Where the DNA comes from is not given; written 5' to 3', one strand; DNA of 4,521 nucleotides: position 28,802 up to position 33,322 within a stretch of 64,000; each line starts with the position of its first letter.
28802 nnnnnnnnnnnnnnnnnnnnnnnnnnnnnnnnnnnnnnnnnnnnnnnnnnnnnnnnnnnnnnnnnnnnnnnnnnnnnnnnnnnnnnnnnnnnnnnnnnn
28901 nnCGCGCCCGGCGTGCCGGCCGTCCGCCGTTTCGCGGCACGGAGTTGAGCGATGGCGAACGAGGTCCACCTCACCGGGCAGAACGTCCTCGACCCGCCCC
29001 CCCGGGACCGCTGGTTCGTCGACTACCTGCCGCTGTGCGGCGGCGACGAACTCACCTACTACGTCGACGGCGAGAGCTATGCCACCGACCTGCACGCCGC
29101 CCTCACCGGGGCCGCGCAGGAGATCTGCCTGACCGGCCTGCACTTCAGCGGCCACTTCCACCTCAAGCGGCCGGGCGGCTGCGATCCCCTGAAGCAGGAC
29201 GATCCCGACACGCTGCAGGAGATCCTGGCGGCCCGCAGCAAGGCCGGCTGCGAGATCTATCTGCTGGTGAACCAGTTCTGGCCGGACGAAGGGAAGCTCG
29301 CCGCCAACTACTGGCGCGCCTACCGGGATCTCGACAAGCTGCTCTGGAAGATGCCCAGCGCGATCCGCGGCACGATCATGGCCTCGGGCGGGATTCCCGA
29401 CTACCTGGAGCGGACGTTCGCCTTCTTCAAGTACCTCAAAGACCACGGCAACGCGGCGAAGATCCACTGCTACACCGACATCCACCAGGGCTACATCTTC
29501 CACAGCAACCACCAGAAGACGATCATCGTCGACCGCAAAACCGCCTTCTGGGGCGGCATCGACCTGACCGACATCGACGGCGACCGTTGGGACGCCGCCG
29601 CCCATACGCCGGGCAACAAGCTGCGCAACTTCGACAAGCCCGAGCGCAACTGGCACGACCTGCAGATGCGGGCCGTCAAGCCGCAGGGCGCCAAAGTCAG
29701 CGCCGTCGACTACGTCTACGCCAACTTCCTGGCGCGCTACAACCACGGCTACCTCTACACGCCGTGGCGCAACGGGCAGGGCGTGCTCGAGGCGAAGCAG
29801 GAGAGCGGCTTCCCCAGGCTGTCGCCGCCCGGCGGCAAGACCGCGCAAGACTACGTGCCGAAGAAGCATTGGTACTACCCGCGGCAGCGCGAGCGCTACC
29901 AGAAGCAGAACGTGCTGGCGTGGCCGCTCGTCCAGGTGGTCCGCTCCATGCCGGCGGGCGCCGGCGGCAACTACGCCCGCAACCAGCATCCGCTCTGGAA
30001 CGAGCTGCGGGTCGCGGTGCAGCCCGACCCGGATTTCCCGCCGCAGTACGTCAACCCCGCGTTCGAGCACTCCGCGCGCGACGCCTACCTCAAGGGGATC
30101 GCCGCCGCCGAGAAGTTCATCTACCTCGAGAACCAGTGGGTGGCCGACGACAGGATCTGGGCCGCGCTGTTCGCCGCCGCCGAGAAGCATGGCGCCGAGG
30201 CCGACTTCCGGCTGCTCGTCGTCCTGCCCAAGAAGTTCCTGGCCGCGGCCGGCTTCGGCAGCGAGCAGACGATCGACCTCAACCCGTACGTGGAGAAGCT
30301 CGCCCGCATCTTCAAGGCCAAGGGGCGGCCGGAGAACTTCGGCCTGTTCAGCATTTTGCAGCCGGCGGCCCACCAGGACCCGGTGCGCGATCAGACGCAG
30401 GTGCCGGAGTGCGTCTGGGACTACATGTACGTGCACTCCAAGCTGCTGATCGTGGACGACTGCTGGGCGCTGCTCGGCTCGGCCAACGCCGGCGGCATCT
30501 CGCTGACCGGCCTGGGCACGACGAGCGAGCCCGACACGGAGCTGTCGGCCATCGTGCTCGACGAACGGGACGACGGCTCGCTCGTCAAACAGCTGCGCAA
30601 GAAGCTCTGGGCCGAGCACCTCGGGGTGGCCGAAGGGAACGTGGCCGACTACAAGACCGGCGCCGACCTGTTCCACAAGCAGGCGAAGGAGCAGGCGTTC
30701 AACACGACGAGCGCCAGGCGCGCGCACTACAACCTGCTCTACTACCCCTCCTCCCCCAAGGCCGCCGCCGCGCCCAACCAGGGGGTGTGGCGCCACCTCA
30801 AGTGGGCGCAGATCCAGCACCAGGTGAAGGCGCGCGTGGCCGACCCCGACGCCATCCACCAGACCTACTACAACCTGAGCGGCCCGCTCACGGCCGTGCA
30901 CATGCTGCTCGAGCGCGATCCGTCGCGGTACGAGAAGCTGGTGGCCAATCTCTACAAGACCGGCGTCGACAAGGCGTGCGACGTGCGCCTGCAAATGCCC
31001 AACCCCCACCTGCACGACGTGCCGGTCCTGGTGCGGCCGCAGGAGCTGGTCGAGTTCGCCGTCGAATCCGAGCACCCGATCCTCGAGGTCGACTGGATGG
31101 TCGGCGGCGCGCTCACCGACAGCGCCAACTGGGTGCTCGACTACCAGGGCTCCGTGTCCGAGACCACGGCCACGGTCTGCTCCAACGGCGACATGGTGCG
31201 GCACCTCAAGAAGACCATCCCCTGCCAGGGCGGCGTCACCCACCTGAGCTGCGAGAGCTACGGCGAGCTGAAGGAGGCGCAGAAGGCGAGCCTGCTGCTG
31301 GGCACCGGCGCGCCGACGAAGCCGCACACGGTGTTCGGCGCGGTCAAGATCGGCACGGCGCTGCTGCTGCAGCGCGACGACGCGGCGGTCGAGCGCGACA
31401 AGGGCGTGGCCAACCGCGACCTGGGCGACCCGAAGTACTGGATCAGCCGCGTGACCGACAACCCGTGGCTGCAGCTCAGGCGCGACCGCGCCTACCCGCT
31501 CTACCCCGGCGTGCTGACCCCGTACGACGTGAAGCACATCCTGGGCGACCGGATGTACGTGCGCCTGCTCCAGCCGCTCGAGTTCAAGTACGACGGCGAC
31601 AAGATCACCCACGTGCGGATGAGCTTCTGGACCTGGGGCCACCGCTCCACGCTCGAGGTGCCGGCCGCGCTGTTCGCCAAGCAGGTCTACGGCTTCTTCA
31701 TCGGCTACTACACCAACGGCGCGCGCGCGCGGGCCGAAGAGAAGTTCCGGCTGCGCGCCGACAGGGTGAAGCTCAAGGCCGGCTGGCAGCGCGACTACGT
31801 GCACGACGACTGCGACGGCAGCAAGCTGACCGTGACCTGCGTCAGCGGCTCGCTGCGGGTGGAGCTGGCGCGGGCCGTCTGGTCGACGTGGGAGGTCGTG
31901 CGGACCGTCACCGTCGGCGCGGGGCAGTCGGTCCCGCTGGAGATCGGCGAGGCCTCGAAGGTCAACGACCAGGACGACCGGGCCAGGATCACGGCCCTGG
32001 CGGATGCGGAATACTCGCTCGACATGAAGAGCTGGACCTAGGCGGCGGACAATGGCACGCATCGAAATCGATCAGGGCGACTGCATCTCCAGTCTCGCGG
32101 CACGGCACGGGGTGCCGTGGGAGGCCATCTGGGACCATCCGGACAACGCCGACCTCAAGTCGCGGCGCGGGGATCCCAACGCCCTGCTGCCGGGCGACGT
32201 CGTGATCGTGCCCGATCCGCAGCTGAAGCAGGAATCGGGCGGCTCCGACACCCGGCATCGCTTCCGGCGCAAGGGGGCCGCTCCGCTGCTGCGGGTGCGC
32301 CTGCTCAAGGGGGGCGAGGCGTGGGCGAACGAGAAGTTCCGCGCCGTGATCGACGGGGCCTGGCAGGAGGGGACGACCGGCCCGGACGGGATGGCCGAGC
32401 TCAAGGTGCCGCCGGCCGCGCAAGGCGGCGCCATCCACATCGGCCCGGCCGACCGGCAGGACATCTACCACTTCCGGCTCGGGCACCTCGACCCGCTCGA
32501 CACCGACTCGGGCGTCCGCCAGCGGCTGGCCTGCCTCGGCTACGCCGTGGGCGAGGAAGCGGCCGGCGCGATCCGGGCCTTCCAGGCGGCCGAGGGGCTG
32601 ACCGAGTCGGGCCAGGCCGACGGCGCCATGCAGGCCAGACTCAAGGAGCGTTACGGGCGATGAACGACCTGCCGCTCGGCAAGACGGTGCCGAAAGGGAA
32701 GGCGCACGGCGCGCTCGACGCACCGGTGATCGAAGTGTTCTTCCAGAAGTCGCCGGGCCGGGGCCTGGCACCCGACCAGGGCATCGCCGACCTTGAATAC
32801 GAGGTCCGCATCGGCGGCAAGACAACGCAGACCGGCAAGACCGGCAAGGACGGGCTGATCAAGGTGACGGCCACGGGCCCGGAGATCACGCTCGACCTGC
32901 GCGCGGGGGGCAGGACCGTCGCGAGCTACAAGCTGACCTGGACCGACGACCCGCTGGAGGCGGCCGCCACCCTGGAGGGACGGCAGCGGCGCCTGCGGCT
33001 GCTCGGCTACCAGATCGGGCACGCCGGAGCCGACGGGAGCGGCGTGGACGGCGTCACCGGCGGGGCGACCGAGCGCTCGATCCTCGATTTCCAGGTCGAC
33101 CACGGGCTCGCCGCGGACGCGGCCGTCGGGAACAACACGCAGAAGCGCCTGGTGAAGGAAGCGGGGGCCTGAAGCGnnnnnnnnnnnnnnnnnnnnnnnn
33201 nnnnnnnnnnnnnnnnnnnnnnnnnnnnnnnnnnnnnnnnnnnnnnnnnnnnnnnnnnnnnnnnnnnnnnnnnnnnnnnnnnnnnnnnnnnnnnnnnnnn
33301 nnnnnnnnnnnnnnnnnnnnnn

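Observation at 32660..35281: PG-binding protein + HExxH metallopeptidase + HEAT-repeat lipoprotein: a candidate cell-wall-targeting effector/immunity set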

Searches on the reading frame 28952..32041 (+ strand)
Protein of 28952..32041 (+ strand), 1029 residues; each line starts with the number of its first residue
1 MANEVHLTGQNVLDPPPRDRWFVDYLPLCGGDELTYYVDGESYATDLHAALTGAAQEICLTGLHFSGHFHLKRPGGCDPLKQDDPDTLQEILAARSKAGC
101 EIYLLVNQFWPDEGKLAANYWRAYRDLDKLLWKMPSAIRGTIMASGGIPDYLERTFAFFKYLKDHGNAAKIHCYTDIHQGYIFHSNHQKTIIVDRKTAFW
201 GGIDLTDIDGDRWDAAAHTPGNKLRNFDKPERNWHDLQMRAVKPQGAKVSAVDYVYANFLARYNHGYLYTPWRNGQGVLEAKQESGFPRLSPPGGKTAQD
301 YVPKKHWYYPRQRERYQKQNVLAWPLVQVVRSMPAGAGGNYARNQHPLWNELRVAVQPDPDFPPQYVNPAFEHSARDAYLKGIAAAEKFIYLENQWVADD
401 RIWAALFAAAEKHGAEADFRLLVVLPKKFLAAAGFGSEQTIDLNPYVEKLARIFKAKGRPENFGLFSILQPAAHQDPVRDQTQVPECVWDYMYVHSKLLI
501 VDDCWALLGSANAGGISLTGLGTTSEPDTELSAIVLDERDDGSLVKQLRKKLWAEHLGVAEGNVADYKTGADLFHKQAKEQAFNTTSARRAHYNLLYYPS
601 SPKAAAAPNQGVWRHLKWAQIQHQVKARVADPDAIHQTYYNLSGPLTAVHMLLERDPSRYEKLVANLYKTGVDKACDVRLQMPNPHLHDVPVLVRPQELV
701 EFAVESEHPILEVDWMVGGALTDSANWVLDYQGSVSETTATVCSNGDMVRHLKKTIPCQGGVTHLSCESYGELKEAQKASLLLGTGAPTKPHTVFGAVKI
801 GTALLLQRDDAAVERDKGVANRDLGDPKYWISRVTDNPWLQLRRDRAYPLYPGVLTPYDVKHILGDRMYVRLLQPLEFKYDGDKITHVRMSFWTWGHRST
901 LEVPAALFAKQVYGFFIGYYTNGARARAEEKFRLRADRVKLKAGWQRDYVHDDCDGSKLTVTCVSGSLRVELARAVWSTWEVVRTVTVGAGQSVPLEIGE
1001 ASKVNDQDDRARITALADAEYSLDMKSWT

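Call 3: search_protein_families(library=pfam, proteins=[window:28952-32041:+], max_evalue=0.01)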
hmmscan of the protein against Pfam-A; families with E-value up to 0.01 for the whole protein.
window:28952-32041:+ (1029 aa): 2 families
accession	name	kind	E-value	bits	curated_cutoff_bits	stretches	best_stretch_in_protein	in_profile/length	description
PF13091.12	PLDc_2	-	1.3e-08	35.1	27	1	383-531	5-111/132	PLD-like domain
PF00614.28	PLDc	-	5.6e-08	32.9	21.9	1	494-512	5-23/28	Phospholipase D Active site motif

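Call 6: search_protein_families(library=ncbifam, proteins=[window:28952-32041:+], max_evalue=0.1)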
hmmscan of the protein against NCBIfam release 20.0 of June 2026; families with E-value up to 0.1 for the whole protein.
window:28952-32041:+ (1029 aa): 4 families
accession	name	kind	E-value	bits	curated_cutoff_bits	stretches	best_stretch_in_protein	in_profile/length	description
NF008427.0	PRK11263.1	equivalog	0.0019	17.4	281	0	494-518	289-313/409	cardiolipin synthase ClsB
TIGR04265.1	bac_cardiolipin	equivalog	0.015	14.3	290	0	372-412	316-357/483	cardiolipin synthase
NF038319.1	DISARM_DrmC_I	equivalog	0.057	12.9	133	0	490-512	180-202/236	DISARM system phospholipase D-like protein DrmC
NF009107.0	PRK12452.1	equivalog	0.083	11.6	787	0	158-207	212-263/509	cardiolipin synthase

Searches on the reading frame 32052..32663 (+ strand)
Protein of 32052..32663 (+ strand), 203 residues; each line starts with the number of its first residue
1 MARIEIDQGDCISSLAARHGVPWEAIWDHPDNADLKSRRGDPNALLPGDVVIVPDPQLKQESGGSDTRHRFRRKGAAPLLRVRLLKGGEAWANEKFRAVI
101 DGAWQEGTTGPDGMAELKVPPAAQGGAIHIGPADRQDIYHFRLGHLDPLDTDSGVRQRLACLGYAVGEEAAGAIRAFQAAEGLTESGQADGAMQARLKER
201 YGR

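Call 3: search_protein_families(library=pfam, proteins=[window:32052-32663:+], max_evalue=0.01)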
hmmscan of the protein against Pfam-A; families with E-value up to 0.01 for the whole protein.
window:32052-32663:+ (203 aa): 2 families
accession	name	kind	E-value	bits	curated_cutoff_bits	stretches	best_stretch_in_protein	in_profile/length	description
PF01471.23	PG_binding_1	-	0.00056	20.5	23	1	156-197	9-57/57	Putative peptidoglycan binding domain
PF01476.26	LysM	-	0.0045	17.3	20.9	0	8-28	5-25/43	LysM domain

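Call 6: search_protein_families(library=ncbifam, proteins=[window:32052-32663:+], max_evalue=0.1)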
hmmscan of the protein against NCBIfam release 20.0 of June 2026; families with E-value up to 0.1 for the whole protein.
window:32052-32663:+ (203 aa): 0 families

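Call 70: find_homologous_proteins(query=window:32052-32663:+, max_evalue=0.001)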
Query window:32052-32663:+ (203 aa): 48 proteins with E <= 0.001 among 509 candidates.
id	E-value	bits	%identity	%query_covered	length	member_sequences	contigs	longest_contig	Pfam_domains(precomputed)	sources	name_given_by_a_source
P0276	3.6e-132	456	100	100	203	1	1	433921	-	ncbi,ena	-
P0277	5.3e-110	384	81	100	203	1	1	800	PF01471.24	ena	-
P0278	1.8e-108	379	82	100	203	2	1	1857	-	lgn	-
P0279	2.0e-100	352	75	100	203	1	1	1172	-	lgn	-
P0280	2.1e-56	209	49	98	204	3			-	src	-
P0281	8.0e-56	207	48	99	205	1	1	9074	PF01471.24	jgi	jgi:hypothetical protein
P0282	1.5e-55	206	48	97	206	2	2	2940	PF01471.24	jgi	jgi:N-acetylmuramoyl-L-alanine amidase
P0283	5.3e-55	204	48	98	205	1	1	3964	PF01471.24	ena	-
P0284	3.7e-54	201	48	99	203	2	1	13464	-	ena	-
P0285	2.4e-51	192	46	98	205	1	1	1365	PF01471.24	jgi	-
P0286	1.9e-47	179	44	100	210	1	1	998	PF01471.24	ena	-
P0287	4.6e-47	178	40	98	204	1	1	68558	PF01476.27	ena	-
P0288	1.4e-39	154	41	97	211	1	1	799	PF01471.24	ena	-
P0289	2.0e-39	153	43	99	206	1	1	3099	PF01471.24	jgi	jgi:N-acetylmuramoyl-L-alanine amidase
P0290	4.7e-39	152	40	97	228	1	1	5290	-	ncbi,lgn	-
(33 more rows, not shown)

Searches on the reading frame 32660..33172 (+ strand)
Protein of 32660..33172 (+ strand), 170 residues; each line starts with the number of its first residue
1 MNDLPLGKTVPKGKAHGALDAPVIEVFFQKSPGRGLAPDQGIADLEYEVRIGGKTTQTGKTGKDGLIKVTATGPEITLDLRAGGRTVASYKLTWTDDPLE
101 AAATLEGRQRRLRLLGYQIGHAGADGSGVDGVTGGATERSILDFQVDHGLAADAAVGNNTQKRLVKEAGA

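Call 3: search_protein_families(library=pfam, proteins=[window:32660-33172:+], max_evalue=0.01)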
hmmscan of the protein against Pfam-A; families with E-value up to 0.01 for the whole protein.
window:32660-33172:+ (170 aa): 1 family
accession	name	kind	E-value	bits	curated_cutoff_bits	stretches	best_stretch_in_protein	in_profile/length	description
PF01471.23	PG_binding_1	-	8.4e-08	32.7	23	1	109-164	9-57/57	Putative peptidoglycan binding domain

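Call 6: search_protein_families(library=ncbifam, proteins=[window:32660-33172:+], max_evalue=0.1)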
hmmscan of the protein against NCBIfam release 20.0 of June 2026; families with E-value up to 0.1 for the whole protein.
window:32660-33172:+ (170 aa): 3 families
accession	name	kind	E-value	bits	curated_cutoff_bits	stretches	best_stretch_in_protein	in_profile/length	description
NF052335.1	PdgHdaseHSB129560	equivalog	9.1e-05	21.9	500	1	127-165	291-329/330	peptidoglycan hydrolase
TIGR02869.1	spore_SleB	equivalog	9.9e-05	22.3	236.5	1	109-164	20-68/201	spore cortex-lytic enzyme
NF052336.1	PdgHdaseHSB100310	equivalog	0.00015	21.2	500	1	128-165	277-314/316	peptidoglycan hydrolase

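Call 35: find_homologous_proteins(query=window:32660-33172:+, max_evalue=0.001)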
Query window:32660-33172:+ (170 aa): 13 proteins with E <= 0.001 among 620 candidates.
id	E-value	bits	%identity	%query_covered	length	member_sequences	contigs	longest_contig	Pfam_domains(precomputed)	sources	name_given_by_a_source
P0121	1.6e-104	365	100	100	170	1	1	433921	PF01471.24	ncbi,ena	-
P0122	2.2e-80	286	79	99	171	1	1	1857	-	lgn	-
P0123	6.1e-40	155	49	96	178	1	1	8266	PF01471.24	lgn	-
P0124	6.4e-30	122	41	100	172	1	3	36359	-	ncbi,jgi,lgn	ncbi:MAG: hypothetical protein PVF51_00205 [Nitrospirota bacterium]|jgi:hypothetical protein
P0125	2.6e-29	120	49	84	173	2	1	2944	PF01471.24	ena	-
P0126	5.5e-27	113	43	94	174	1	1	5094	-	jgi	jgi:hypothetical protein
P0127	1.2e-26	112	42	91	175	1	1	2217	-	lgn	-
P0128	5.5e-26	110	40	100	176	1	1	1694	-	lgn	-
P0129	2.3e-25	107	42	91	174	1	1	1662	-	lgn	-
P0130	3.8e-24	104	39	99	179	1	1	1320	-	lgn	-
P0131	5.5e-23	100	39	99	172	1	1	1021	-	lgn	-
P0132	3.1e-16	78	35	100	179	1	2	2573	-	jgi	jgi:hypothetical protein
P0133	4.1e-11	61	35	69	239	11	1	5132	-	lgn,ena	-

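Call 41: predict_structure(alignment_id=A4)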
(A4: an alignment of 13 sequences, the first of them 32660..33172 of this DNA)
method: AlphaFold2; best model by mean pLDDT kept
length: 170 residues; sequences in the alignment: 13
mean_pLDDT: 54.9   pTM: 0.48
mean pLDDT of the five models: 54.9, 53.6, 51.8, 51.0, 50.5
residues with pLDDT >= 90: 4; 70-90: 45; 50-70: 29; < 50: 92
segments of 3 or more residues with pLDDT < 50: 1-19, 32-34, 97-158, 164-170
pLDDT, mean of each block of 10 residues (from residue 1): 27 38 65 56 82 86 72 76 80 56 47 41 34 39 42 45 45
secondary structure, 60 per line:
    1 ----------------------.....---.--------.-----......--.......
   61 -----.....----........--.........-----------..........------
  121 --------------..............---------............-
elements in order: E23-27 E46-51 E54-60 E66-70 E75-82 E85-93 H105-114 H135-148 H158-169

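Call 71: search_solved_structures(query=A4, max_evalue=1)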
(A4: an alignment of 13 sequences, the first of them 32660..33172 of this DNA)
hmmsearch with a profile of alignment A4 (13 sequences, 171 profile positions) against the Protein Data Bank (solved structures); distinct sequences matched with E-value up to 1: 5.
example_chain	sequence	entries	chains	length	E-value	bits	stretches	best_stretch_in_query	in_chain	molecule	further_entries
5tv7_A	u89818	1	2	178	0.27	14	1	105-165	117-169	Putative peptidoglycan-binding/hydrolysing protein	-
4xxt_A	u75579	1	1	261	0.32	13.8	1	119-168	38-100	Fusion of predicted Zn-dependent amidase/peptidase (Cell wall hydrolase/DD-carboxypeptidas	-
2xy1_A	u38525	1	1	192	0.63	12.9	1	42-83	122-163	NEURAL CELL ADHESION MOLECULE 2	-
2xyc_A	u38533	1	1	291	0.72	12.7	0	42-83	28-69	NEURAL CELL ADHESION MOLECULE 2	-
4lpq_A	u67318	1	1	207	0.84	12.4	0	109-166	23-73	ErfK/YbiS/YcfS/YnhG family protein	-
